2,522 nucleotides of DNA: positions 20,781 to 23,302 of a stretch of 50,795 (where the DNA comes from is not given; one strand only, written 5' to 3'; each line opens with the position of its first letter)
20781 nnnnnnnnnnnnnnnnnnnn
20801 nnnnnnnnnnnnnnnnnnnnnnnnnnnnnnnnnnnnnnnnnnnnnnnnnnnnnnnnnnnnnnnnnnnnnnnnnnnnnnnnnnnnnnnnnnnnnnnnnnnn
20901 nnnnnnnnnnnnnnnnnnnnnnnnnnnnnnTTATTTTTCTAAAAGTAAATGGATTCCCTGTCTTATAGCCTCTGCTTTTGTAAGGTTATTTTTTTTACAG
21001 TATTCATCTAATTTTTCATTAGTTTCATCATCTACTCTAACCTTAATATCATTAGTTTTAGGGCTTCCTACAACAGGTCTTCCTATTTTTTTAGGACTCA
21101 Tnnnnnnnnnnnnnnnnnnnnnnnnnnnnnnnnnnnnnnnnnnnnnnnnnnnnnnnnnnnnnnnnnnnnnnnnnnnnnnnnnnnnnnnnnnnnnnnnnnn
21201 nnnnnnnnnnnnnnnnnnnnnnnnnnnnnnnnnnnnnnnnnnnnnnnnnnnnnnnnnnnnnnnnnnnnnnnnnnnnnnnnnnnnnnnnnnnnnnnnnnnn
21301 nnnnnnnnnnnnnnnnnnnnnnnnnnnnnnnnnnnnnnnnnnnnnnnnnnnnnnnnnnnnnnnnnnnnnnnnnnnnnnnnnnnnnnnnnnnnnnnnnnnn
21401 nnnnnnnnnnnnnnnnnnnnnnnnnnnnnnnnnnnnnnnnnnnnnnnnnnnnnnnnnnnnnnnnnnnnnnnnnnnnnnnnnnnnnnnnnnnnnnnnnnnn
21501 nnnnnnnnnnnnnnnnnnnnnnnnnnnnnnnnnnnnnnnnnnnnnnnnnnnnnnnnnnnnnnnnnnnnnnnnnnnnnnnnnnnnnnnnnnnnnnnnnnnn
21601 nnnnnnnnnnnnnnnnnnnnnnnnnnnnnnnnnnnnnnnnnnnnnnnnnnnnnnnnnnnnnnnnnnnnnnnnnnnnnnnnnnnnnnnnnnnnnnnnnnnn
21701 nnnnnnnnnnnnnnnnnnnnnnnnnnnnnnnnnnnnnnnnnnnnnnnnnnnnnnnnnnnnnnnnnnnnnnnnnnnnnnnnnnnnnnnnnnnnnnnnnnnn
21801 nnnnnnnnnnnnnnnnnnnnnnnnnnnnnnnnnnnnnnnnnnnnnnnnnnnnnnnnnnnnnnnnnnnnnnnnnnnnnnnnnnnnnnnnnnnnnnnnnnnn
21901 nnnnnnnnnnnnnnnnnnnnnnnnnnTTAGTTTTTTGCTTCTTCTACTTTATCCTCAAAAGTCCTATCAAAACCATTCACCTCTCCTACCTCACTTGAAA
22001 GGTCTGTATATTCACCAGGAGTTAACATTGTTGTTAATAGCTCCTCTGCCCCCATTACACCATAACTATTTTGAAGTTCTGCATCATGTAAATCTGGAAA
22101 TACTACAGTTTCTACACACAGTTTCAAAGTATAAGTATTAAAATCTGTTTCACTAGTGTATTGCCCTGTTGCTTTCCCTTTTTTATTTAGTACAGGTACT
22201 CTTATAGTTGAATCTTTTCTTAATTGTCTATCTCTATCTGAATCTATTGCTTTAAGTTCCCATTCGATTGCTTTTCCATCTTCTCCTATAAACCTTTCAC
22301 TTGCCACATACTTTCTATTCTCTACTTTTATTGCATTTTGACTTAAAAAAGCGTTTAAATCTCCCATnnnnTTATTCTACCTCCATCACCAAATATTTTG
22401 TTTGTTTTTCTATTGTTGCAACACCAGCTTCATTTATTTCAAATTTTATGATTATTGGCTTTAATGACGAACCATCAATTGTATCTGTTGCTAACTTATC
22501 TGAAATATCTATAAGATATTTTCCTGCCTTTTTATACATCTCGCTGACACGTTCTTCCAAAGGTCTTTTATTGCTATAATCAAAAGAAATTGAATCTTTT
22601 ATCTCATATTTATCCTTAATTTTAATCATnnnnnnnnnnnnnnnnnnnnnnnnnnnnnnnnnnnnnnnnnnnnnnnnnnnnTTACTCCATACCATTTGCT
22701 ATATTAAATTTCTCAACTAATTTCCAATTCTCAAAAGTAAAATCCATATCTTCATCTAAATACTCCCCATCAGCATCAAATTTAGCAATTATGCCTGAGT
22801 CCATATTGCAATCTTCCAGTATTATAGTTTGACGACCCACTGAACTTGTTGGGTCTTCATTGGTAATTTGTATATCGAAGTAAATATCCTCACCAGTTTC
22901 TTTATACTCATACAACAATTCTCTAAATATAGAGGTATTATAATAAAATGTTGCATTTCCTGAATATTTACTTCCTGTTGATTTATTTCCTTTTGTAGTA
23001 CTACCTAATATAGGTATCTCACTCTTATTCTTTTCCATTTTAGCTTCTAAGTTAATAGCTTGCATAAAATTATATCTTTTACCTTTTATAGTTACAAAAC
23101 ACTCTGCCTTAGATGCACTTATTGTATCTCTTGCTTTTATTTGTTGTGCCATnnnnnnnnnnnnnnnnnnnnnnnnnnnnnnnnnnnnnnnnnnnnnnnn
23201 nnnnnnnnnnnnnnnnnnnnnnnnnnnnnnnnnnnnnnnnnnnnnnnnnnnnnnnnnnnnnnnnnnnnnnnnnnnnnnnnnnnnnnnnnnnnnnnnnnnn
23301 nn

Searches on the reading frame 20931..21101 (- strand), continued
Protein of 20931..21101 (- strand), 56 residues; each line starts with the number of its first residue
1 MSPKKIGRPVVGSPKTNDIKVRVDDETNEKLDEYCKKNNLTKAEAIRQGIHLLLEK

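Call 55: get_annotated_region(hit=H18, flank=2500)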
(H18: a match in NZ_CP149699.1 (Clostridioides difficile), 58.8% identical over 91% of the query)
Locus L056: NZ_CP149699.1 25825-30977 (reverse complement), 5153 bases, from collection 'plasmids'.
description: Clostridioides difficile strain Z1322PCD0028 plasmid pZ1322PCD0028-2, complete sequence
organism: Clostridioides difficile (NCBI taxid 1496)
taxonomy: Bacteria; Bacillota; Clostridia; Peptostreptococcales; Peptostreptococcaceae; Clostridioides; Clostridioides difficile
host: -; source: Dog,single cell; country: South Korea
typing (MOB-suite, as given by PLSDB): non-mobilizable
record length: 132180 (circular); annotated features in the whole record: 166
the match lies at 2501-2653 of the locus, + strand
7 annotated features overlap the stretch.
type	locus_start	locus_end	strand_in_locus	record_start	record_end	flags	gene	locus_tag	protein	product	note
CDS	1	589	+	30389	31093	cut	-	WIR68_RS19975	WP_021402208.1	LytTR family DNA-binding domain-containing protein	-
CDS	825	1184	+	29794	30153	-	-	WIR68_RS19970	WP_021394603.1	hypothetical protein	-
CDS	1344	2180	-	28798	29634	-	-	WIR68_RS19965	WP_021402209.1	helix-turn-helix domain-containing protein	-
CDS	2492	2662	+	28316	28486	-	-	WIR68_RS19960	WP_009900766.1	hypothetical protein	-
CDS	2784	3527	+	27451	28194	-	-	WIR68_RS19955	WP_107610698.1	BRO family protein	-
CDS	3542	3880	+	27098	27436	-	-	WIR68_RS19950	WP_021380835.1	hypothetical protein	-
CDS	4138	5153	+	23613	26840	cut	-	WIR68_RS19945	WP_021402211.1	DNA methyltransferase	-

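Call 59: search_protein_families(library=pfam, proteins=[L054:3339-4661:+, L054:2910-3221:+, L054:2480-2674:+, L056:2492-2662:+, L056:2784-3527:+], max_evalue=0.01)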
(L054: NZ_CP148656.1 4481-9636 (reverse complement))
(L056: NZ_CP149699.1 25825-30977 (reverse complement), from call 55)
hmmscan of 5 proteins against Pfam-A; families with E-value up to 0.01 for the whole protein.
L054:3339-4661:+ (440 aa): 2 families
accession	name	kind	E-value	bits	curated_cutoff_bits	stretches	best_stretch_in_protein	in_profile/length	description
PF13384.12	HTH_23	-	0.00011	22.3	24.6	1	397-427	4-34/50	Homeodomain-like domain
PF08279.18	HTH_11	-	0.0039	17.5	25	0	401-439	3-44/55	HTH domain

L054:2910-3221:+ (103 aa): 1 family
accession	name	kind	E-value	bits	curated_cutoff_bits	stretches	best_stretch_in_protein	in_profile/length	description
PF20648.2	DUF6809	-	6.1e-07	30.6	27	1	27-90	16-79/85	Family of unknown function (DUF6809)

L054:2480-2674:+ (64 aa): 1 family
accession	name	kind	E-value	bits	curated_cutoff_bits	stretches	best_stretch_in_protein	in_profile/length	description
PF12651.13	RHH_3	-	0.0051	17.2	21.6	1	21-59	3-41/44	Ribbon-helix-helix domain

L056:2492-2662:+ (56 aa): 2 families
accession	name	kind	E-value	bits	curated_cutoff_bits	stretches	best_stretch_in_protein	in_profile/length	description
PF09274.16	ParG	-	0.007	16.9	21.4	1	10-54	29-73/76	ParG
PF12651.13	RHH_3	-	0.008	16.6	21.6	1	19-54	6-41/44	Ribbon-helix-helix domain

L056:2784-3527:+ (247 aa): 2 families
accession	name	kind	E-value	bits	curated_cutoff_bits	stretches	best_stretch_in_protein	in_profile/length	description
PF02498.22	Bro-N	-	6.7e-27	94.4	25.6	1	14-100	1-96/96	BRO family, N-terminal domain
PF10552.14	ORF6C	-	0.00051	20.4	22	1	148-236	9-104/114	ORF6C domain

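Call 68: search_protein_families(library=padloc, proteins=[window:20931-21101:-], max_evalue=0.01)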
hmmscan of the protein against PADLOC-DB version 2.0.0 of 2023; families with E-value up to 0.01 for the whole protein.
window:20931-21101:- (56 aa): 0 families

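Call 77: search_protein_representatives(alignment_id=A1)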
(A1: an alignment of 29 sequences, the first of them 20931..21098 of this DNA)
Query: 29 sequences, 56 profile positions. Proteins with E-value up to 0.001 (for the whole library): 1394; up to 1e-10: 222; up to 1e-30: 0. The best 150 are listed.
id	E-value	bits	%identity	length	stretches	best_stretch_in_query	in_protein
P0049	1.1e-28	114.9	-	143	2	2-55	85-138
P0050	4.1e-26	106.7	-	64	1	1-55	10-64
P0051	7.5e-26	105.8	-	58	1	3-55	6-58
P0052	1.2e-24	101.9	-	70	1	1-56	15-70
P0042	1.8e-24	101.4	-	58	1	1-55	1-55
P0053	3.1e-24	100.6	-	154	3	20-55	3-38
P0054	6.3e-24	99.7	-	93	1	1-55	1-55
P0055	1.9e-23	98.1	-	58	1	1-56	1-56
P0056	5.4e-22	93.5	-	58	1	2-55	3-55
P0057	2.2e-21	91.5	-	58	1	1-56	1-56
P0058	1.1e-20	89.3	-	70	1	3-55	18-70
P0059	1.7e-20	88.7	-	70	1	1-55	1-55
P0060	1.8e-20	88.6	-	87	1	1-55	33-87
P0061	2.2e-20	88.3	-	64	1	4-56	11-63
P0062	2.8e-20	88.0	-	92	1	1-55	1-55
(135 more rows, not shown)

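Call 79: search_dna_similar(query=window:20934-21101:-, collection=phages, mode=protein, max_evalue=0.001, max_rows=40)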
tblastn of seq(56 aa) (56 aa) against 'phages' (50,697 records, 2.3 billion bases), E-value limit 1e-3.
Records with a match: 39; places in all: 39; records where one place covers at least 80% of the query: 37.
Best place of each record, by identity: 90-95% 1; 60-80% 1; <60% 37.
By first word of the organism name: Streptococcus 31; Clostridioides 2; Bacteriophage 2; Clostridium 2; Fusobacterium 1; Peptoclostridium 1.
By host as written in the record: - 3; Streptococcus suis 8067 2; Clostridium difficile 2; Clostridioides sp. ES-S-0107-01 1; Fusobacterium necrophorum subsp. necrophorum strain FN37 1; Streptococcus equi Sz105 1; Streptococcus equi ERR066392 1; Streptococcus equi ERR066396 1; and 27 more.
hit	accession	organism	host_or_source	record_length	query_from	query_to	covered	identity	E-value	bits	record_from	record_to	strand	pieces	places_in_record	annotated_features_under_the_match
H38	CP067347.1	Clostridioides phage ES-S-0107-01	Clostridioides sp. ES-S-0107-01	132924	1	56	100%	91.1%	1e-27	107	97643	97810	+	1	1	record has no annotation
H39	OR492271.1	Fusobacterium phage phiFN37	Fusobacterium necrophorum subsp. ...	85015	4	51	86%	60.4%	2e-9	56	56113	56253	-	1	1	transcriptional repressor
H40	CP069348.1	Clostridioides phage pCD1602_4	water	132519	5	55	91%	56.9%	4e-12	64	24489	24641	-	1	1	record has no annotation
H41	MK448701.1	Streptococcus phage Javan197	Streptococcus equi Sz105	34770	1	54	96%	46.3%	8e-9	54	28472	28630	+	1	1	hypothetical protein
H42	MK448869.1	Streptococcus phage Javan190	Streptococcus equi ERR066392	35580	1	54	96%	46.3%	8e-9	54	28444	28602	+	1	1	hypothetical protein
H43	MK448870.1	Streptococcus phage Javan192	Streptococcus equi ERR066396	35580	1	54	96%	46.3%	8e-9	54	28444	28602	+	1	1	hypothetical protein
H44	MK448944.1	Streptococcus phage Javan452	Streptococcus pyogenes ERR111845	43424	1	54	96%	46.3%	8e-9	54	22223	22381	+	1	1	hypothetical protein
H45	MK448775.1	Streptococcus phage Javan489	Streptococcus pyogenes M1_GAS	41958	4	53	89%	48.0%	2e-8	53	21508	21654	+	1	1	hypothetical protein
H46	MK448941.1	Streptococcus phage Javan446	Streptococcus pyogenes Alab49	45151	4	53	89%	48.0%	2e-8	53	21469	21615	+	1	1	hypothetical protein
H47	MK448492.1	Streptococcus satellite phage Javan430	Streptococcus pseudopneumoniae 61-14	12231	4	53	89%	46.0%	2e-5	45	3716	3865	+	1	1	hypothetical protein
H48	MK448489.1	Streptococcus satellite phage Javan428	Streptococcus pseudopneumoniae 22725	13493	4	53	89%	46.0%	2e-5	45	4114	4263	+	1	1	hypothetical protein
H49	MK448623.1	Streptococcus satellite phage Javan736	Streptococcus pneumoniae 34/4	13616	4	53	89%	46.0%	2e-5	45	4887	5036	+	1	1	hypothetical protein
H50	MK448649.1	Streptococcus satellite phage Javan760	Streptococcus pneumoniae USA31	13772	4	53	89%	46.0%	2e-5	45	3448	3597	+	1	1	hypothetical protein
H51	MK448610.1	Streptococcus satellite phage Javan723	Streptococcus pneumoniae 10B/2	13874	4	53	89%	46.0%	2e-5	45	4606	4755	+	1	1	hypothetical protein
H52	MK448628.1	Streptococcus satellite phage Javan741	Streptococcus pneumoniae 7C/3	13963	4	53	89%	46.0%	2e-5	45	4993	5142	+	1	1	hypothetical protein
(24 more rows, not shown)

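Call 80: get_annotated_region(hit=H45, flank=1500)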
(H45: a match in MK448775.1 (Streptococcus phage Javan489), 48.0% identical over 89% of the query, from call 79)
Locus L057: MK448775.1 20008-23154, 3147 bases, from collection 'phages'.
description: Streptococcus phage Javan489, complete genome.
organism: Streptococcus phage Javan489 (NCBI taxid 2548204)
taxonomy: Viruses; Duplodnaviria; Heunggongvirae; Uroviricota; Caudoviricetes
host: Streptococcus pyogenes M1_GAS; source: -; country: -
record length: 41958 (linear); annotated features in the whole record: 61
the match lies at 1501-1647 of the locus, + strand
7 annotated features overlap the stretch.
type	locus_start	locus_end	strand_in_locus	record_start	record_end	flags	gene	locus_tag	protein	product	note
CDS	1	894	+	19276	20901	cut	-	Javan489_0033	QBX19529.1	hypothetical protein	Phi Mu50B-like protein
CDS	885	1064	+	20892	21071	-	-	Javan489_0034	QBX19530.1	hypothetical protein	-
CDS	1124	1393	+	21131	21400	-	-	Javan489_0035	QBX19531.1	hypothetical protein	-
CDS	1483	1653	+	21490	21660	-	-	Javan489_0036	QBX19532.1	hypothetical protein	-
CDS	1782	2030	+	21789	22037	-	-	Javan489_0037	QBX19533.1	hypothetical protein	-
CDS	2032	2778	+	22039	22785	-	-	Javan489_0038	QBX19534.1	putative antirepressor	-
CDS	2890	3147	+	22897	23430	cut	-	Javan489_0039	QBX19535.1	capsid and scaffold protein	-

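Call 81: get_annotated_region(hit=H49, flank=1500)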
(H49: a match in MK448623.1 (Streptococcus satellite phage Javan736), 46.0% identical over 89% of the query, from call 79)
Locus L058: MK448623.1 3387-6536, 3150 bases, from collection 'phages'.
description: Streptococcus satellite phage Javan736, complete genome.
organism: Streptococcus satellite phage Javan736 (NCBI taxid 2558830)
taxonomy: Viruses
host: Streptococcus pneumoniae 34/4; source: -; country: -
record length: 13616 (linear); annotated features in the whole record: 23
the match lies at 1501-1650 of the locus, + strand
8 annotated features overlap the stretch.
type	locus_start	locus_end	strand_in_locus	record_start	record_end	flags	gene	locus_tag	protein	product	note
CDS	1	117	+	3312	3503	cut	-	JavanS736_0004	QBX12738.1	hypothetical protein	-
CDS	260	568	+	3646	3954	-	-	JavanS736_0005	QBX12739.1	hypothetical protein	FIG01120104: hypothetical protein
CDS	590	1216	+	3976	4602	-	-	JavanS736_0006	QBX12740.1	hypothetical protein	prophage ps3 protein 13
CDS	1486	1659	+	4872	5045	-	-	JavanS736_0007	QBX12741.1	hypothetical protein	-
CDS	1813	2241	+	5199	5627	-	-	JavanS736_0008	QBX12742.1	hypothetical protein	-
CDS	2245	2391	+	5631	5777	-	-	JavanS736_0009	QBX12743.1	hypothetical protein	-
CDS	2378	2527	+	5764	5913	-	-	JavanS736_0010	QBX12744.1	hypothetical protein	-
CDS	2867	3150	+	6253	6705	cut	-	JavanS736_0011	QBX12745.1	hypothetical protein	FIG01115536: hypothetical protein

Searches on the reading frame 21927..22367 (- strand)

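Call 7: search_protein_families(library=pfam, proteins=[window:21927-22367:-], max_evalue=0.01)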
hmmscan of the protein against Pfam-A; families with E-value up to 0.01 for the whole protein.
window:21927-22367:- (146 aa): 1 family
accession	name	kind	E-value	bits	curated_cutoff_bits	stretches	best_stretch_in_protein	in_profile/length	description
PF08890.17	Phage_TAC_5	-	1.2e-44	151.9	27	1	4-145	1-135/135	Phage XkdN-like tail assembly chaperone protein, TAC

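Call 8: search_protein_families(library=phrogs, proteins=[window:21927-22367:-], max_evalue=0.01)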
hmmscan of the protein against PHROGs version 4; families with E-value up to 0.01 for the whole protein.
window:21927-22367:- (146 aa): 2 families
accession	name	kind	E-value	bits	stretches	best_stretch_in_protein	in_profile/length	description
phrog_389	-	tail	1.5e-54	185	1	1-146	13-151/151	tail protein XkdN-like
phrog_4976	-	tail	5.8e-07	30.9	1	69-146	51-129/129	tail assembly chaperone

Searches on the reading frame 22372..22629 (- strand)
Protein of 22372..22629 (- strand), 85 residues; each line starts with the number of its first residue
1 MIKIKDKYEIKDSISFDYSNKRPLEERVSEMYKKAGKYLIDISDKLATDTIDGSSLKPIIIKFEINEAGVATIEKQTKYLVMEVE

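Call 7: search_protein_families(library=pfam, proteins=[window:22372-22629:-], max_evalue=0.01)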
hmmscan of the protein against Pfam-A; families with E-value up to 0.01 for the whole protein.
window:22372-22629:- (85 aa): 0 families

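Call 8: search_protein_families(library=phrogs, proteins=[window:22372-22629:-], max_evalue=0.01)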
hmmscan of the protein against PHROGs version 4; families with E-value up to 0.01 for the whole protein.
window:22372-22629:- (85 aa): 1 family
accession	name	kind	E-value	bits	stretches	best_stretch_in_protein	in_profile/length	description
phrog_3466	-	unknown function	3.3e-53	179.1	1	1-85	1-85/85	-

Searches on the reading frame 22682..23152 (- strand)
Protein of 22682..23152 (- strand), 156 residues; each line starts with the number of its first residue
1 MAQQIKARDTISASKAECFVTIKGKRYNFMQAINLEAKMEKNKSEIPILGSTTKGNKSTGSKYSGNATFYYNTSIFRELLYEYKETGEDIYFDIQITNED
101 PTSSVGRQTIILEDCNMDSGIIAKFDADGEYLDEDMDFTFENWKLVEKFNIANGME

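Call 7: search_protein_families(library=pfam, proteins=[window:22682-23152:-], max_evalue=0.01)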
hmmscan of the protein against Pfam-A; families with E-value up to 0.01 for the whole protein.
window:22682-23152:- (156 aa): 1 family
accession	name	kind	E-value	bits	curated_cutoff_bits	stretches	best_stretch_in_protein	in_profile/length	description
PF09393.16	DUF2001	-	5.8e-51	172.6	27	1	4-147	2-139/139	Phage tail tube protein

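Call 8: search_protein_families(library=phrogs, proteins=[window:22682-23152:-], max_evalue=0.01)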
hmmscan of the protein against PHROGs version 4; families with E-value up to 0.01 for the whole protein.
window:22682-23152:- (156 aa): 2 families
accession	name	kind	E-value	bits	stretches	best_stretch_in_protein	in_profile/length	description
phrog_365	-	tail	1.1e-61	208.1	1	1-150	1-144/146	tail protein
phrog_23960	-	tail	4.8e-48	162.3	1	80-156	1-77/77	tail protein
